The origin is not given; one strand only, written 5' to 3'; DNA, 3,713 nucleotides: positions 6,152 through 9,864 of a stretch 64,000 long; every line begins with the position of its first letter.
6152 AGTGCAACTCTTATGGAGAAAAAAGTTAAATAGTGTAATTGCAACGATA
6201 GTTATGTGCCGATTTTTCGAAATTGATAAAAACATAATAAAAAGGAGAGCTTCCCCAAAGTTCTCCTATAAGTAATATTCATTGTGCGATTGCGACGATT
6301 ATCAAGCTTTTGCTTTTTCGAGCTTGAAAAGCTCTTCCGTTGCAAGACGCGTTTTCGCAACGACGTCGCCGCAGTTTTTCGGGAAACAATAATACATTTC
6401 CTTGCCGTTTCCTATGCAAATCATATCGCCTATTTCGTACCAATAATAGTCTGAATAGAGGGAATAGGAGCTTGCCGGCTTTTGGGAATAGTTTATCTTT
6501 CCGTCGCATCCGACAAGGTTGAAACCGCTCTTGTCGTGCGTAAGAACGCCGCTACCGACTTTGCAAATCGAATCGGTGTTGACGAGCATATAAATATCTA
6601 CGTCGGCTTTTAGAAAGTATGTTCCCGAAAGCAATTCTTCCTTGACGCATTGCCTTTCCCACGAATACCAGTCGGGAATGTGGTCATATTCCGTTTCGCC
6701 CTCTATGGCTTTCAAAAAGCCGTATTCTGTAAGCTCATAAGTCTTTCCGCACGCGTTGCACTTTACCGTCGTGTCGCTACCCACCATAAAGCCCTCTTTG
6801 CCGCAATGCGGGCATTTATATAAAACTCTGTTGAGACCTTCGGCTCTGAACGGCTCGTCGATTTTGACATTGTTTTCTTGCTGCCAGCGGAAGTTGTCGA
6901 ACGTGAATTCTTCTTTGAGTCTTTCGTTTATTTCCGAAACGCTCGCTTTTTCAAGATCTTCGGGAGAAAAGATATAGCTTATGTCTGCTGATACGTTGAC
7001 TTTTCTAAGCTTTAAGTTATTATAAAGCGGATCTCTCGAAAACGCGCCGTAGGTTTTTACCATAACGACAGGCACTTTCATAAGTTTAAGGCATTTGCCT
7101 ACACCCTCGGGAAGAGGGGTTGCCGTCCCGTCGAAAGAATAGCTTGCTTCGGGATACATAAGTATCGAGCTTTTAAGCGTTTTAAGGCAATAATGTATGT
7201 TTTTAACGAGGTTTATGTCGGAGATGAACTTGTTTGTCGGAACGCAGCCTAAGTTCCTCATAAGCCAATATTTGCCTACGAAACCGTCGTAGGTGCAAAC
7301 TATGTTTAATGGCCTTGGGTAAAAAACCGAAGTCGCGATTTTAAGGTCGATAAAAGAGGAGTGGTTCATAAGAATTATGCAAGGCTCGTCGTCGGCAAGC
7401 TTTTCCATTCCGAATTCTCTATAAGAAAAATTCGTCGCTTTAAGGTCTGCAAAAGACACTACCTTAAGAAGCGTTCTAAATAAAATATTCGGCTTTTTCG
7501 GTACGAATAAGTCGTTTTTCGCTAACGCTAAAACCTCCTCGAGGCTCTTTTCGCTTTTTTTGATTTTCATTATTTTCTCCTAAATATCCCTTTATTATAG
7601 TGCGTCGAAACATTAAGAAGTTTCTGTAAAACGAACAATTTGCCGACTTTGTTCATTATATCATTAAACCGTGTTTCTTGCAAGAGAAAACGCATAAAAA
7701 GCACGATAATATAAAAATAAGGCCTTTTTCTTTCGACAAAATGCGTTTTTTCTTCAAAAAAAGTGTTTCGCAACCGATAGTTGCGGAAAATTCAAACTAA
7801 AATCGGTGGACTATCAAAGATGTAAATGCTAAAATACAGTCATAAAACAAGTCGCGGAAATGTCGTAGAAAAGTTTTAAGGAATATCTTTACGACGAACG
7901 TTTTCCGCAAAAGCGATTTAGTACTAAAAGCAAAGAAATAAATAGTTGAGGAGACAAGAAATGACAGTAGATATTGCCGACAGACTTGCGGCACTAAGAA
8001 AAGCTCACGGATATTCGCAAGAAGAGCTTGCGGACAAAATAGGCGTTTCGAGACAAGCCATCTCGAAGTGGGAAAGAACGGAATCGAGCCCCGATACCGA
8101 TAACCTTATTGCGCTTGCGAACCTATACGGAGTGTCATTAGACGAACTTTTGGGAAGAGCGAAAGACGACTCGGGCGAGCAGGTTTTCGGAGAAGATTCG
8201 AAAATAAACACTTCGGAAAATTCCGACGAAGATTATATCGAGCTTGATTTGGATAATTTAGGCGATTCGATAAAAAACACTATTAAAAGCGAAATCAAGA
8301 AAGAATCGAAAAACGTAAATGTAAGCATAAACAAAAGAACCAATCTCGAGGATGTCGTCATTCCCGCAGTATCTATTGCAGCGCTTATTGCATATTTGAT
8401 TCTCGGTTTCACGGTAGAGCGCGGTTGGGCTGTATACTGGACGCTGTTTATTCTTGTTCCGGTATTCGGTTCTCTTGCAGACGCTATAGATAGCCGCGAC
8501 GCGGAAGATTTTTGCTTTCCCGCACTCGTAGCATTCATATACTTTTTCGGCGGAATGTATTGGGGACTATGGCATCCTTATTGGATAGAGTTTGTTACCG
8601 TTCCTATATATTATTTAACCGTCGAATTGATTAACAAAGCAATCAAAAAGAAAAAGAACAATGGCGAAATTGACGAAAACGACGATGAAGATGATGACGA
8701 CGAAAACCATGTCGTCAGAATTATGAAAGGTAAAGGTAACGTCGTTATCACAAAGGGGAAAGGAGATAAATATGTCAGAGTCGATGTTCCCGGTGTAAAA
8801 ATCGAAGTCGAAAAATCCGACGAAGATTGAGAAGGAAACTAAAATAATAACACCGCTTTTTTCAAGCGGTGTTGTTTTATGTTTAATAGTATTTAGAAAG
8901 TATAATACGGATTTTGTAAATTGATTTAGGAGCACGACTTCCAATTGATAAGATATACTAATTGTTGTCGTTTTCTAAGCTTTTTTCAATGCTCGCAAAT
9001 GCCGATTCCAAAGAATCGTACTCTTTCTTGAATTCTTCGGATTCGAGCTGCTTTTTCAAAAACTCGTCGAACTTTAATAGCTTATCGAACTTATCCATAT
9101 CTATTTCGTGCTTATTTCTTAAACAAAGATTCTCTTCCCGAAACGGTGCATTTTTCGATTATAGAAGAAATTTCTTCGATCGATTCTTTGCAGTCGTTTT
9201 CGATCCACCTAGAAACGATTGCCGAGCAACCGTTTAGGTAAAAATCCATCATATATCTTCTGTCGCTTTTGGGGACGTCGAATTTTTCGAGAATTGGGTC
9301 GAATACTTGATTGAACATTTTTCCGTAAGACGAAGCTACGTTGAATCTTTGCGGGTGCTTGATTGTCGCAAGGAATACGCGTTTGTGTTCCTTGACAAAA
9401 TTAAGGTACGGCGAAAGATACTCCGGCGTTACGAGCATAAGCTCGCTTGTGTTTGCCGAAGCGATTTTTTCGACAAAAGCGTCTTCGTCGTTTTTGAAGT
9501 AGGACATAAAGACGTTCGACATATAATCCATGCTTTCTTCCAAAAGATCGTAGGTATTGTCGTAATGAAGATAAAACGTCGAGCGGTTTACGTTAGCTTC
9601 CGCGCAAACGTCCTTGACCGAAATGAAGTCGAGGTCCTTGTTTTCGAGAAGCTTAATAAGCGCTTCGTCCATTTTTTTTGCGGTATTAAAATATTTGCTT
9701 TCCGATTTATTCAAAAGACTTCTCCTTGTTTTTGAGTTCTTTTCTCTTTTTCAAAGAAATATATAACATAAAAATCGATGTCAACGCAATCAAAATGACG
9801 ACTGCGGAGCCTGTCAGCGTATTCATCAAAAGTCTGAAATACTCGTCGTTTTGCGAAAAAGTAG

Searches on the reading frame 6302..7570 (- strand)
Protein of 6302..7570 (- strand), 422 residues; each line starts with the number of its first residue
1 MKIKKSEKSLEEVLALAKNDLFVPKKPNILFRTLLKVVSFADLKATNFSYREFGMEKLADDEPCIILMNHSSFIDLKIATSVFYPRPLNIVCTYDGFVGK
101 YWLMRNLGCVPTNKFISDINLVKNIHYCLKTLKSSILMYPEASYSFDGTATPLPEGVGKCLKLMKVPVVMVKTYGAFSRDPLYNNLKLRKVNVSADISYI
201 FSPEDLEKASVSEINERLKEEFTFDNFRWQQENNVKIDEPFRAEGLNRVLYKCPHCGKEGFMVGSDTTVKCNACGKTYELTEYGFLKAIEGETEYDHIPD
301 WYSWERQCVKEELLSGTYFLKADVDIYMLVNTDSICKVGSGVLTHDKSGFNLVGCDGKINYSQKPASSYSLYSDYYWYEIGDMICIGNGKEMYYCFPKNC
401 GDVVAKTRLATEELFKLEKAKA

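Call 51: search_protein_families(library=pfam, proteins=[window:6302-7570:-], max_evalue=0.00001)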
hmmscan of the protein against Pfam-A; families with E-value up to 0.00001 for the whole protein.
window:6302-7570:- (422 aa): 1 family
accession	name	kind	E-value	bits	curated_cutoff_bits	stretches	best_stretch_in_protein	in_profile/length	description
PF01553.26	Acyltransferase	-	4.4e-10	39.9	23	1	54-169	6-127/132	Acyltransferase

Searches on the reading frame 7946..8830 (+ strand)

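Call 51: search_protein_families(library=pfam, proteins=[window:7946-8830:+], max_evalue=0.00001)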
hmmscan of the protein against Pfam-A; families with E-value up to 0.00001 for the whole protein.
window:7946-8830:+ (294 aa): 5 families
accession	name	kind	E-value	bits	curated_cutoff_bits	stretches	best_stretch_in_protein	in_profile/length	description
PF01381.28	HTH_3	-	1.3e-20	73.6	23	1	14-68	1-55/55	Helix-turn-helix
PF13560.12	HTH_31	-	2.7e-13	50.5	27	1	10-68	2-61/64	Helix-turn-helix domain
PF12844.13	HTH_19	-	1.9e-10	40.9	30.2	1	13-69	3-59/64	Helix-turn-helix domain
PF07022.19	Phage_CI_repr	-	1.4e-07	32.2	22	1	17-71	6-60/65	Bacteriophage CI repressor helix-turn-helix domain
PF13443.12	HTH_26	-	4.3e-07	30.5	22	1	13-73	1-62/63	Cro/C1-type HTH DNA-binding domain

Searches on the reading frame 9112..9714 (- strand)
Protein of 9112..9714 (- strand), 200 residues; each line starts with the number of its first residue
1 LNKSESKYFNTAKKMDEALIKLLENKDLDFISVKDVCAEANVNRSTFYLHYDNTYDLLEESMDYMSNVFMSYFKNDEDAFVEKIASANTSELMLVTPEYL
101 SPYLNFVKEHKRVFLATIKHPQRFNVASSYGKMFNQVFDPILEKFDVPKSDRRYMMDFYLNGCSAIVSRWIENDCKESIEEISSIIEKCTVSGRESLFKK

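Call 51: search_protein_families(library=pfam, proteins=[window:9112-9714:-], max_evalue=0.00001)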
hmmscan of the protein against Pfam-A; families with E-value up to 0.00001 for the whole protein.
window:9112-9714:- (200 aa): 2 families
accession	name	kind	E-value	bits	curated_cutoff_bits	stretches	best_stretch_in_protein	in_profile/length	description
PF14278.11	TetR_C_8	-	3.7e-15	56.3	26.1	1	99-189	6-100/103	Transcriptional regulator C-terminal region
PF00440.29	TetR_N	-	4.8e-06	26.7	24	1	18-60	4-46/47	Bacterial regulatory proteins, tetR family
